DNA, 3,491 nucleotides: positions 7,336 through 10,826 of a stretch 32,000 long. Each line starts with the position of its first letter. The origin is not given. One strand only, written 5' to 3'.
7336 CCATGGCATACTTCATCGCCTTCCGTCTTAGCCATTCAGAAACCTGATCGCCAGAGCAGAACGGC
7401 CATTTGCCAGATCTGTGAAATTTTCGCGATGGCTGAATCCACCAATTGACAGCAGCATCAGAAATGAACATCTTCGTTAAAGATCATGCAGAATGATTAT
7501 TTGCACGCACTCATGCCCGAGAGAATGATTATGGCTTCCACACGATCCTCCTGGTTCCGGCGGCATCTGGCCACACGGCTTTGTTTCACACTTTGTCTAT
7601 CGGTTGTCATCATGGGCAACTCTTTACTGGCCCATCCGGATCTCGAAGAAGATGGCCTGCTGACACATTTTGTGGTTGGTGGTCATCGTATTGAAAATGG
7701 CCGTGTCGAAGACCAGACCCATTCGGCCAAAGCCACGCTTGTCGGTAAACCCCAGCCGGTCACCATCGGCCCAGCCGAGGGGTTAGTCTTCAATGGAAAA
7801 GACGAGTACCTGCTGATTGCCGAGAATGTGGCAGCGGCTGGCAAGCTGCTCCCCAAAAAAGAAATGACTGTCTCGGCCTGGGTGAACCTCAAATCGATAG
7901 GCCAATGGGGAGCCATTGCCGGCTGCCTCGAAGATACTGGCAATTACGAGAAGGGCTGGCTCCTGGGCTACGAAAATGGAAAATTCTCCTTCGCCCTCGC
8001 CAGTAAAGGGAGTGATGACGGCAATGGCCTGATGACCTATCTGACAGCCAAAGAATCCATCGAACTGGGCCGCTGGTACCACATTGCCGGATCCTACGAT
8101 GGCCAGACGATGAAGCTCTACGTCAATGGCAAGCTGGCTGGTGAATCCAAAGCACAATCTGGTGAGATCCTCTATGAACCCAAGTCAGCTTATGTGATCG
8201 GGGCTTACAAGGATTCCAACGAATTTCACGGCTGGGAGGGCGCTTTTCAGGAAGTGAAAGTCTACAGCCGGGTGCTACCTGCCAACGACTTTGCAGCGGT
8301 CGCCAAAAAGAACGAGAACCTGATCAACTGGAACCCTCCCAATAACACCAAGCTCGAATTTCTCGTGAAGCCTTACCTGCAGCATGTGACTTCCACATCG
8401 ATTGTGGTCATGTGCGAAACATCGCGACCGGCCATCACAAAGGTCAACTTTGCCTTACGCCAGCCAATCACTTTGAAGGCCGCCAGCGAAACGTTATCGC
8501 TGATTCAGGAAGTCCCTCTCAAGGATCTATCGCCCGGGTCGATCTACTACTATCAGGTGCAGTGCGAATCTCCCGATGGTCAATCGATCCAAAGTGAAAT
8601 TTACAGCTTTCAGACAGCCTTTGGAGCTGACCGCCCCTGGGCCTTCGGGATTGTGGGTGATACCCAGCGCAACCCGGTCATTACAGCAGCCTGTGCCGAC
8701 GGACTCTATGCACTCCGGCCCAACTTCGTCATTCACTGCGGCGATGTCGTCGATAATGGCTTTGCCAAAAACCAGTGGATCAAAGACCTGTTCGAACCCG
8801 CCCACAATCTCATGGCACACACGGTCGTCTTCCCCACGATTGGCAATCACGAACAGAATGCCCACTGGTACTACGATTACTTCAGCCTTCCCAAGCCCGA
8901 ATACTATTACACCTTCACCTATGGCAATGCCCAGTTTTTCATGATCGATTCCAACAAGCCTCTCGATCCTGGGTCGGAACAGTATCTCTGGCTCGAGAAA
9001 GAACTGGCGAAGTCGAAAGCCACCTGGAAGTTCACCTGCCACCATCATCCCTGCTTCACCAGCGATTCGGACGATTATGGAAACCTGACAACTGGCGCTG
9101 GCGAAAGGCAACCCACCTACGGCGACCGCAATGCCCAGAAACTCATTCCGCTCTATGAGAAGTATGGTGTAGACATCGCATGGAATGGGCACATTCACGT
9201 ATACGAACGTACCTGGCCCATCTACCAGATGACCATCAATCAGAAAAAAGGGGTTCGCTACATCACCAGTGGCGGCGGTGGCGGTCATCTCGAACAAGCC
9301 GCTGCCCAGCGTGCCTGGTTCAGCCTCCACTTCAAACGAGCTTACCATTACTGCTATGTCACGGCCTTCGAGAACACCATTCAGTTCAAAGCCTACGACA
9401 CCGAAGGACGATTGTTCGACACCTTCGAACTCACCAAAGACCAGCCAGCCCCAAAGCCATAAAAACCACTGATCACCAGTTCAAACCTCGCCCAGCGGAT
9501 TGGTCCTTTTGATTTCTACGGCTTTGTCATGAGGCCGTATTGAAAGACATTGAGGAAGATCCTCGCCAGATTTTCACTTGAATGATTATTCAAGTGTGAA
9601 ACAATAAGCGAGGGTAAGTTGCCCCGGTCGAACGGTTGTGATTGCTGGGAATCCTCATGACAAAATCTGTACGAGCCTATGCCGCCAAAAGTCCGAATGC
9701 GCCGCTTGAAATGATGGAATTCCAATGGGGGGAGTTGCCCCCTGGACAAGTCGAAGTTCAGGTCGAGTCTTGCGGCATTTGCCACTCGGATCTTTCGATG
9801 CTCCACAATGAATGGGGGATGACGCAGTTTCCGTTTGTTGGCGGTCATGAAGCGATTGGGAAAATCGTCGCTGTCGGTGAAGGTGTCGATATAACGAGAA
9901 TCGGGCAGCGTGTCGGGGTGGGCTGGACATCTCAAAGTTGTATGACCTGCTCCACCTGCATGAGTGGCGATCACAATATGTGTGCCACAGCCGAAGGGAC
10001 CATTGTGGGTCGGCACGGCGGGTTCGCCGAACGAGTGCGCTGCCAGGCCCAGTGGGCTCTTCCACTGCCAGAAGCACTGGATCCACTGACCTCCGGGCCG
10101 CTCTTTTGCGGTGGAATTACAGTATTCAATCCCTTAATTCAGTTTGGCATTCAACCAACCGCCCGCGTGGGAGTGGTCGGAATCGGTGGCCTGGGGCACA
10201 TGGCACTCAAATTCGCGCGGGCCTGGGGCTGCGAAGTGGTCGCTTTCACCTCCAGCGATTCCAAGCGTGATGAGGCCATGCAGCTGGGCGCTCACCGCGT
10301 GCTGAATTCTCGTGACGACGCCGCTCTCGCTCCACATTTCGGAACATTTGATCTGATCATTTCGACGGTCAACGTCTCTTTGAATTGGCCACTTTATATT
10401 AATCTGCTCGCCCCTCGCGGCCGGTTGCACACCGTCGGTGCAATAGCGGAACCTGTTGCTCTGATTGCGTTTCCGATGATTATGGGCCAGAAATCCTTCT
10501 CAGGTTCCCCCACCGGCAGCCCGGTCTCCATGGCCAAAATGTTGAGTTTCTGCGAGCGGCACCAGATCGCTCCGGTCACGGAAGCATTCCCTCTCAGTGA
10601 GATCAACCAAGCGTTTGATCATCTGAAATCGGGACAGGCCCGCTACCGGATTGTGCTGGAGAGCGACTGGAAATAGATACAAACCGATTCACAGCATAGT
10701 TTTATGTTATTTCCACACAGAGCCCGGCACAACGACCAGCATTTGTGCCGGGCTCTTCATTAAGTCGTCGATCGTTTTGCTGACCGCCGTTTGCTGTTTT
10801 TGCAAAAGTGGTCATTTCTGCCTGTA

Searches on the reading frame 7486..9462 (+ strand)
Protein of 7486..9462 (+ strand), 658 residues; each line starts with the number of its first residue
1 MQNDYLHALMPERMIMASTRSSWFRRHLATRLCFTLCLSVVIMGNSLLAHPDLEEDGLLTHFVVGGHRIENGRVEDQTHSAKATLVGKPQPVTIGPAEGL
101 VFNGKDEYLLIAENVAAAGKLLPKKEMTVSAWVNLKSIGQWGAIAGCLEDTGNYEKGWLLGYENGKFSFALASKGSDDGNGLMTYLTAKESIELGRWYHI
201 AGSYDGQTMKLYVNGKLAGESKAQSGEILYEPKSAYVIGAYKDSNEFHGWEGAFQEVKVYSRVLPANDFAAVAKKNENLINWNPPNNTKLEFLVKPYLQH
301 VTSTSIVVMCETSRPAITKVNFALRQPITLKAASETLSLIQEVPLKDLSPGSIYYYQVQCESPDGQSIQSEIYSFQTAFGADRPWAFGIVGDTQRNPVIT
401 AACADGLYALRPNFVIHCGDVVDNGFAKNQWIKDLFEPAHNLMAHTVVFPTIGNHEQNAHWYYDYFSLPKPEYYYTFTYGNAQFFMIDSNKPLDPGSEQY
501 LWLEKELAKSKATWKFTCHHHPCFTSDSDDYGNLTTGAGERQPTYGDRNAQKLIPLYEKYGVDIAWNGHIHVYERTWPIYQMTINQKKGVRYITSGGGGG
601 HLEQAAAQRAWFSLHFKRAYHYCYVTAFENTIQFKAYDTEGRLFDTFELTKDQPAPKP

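Call 85: search_protein_families(library=pfam, proteins=[window:7486-9462:+], max_evalue=0.001)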
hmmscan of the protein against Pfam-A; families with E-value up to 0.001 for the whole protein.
window:7486-9462:+ (658 aa): 3 families
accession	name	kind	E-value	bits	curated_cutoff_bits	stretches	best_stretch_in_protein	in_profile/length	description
PF13385.13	Laminin_G_3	-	2.1e-27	96.6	27.6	1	115-267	7-148/151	Concanavalin A-like lectin/glucanases superfamily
PF00149.33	Metallophos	-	3.2e-16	60.8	21.5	1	387-573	3-191/191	Calcineurin-like phosphoesterase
PF16656.11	Pur_ac_phosph_N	-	0.00011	23.2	30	1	329-377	49-93/93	Purple acid Phosphatase, N-terminal domain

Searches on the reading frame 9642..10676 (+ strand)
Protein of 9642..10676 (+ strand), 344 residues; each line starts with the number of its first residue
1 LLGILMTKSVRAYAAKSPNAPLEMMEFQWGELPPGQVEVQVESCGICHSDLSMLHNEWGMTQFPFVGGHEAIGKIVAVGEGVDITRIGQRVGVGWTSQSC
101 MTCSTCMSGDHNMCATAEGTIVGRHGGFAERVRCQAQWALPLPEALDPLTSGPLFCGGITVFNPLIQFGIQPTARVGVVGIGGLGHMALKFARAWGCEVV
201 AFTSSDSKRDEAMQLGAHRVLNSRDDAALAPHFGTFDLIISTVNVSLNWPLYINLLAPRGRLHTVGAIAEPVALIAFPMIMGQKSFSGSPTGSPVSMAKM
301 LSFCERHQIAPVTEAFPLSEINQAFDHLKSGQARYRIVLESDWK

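Call 85: search_protein_families(library=pfam, proteins=[window:9642-10676:+], max_evalue=0.001)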
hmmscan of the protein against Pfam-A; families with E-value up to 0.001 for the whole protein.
window:9642-10676:+ (344 aa): 5 families
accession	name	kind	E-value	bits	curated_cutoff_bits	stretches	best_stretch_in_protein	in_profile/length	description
PF08240.17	ADH_N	-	4.4e-27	94.8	23.5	1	34-144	2-104/104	Alcohol dehydrogenase GroES-like domain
PF00107.32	ADH_zinc_N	-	6.2e-24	84.8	31.8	1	183-305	1-128/129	Zinc-binding dehydrogenase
PF13602.12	ADH_zinc_N_2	-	8.1e-09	37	27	1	215-339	1-134/134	Zinc-binding dehydrogenase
PF01262.27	AlaDh_PNT_C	-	4.5e-05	23.4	23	1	172-245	27-102/214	Alanine dehydrogenase/PNT, C-terminal domain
PF02826.25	2-Hacid_dh_C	-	0.00056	19.8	25.1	1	174-218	37-81/178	D-isomer specific 2-hydroxyacid dehydrogenase, NAD binding domain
